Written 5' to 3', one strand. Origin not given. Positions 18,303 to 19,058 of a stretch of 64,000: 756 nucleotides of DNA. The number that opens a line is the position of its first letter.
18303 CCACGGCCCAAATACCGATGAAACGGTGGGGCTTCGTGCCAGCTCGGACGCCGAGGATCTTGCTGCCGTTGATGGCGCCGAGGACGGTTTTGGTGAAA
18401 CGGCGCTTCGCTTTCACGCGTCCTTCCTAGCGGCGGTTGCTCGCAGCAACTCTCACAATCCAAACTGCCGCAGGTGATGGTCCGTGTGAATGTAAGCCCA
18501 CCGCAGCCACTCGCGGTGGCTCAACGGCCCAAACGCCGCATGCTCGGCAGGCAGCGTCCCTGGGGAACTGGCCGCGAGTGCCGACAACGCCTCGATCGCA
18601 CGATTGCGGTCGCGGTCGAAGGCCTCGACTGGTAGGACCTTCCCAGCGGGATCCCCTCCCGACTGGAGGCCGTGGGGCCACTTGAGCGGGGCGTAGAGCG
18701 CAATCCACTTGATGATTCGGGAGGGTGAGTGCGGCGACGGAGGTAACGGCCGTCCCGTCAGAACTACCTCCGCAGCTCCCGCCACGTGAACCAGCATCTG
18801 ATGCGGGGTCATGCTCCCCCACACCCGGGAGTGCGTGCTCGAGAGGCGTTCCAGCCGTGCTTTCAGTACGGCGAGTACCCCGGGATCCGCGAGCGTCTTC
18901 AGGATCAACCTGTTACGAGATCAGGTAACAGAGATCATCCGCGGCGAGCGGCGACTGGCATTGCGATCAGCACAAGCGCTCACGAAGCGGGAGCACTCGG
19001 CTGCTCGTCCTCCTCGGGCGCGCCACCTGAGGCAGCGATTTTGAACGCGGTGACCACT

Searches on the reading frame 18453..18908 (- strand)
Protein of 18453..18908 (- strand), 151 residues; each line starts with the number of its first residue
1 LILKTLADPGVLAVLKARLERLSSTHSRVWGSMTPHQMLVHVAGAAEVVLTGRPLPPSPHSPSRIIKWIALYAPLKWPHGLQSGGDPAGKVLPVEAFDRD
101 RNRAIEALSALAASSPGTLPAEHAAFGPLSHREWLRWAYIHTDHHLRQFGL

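Call 51: search_protein_families(library=pfam, proteins=[window:18453-18908:-], max_evalue=0.001)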
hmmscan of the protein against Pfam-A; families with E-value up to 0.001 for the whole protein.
window:18453-18908:- (151 aa): 2 families
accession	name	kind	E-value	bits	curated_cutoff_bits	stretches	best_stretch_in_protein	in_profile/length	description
PF12867.12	DinB_2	-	1.3e-05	26.1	24.8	1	31-148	28-127/128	DinB superfamily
PF07606.16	DUF1569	-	0.00012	22.7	21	1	18-149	18-149/152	Protein of unknown function (DUF1569)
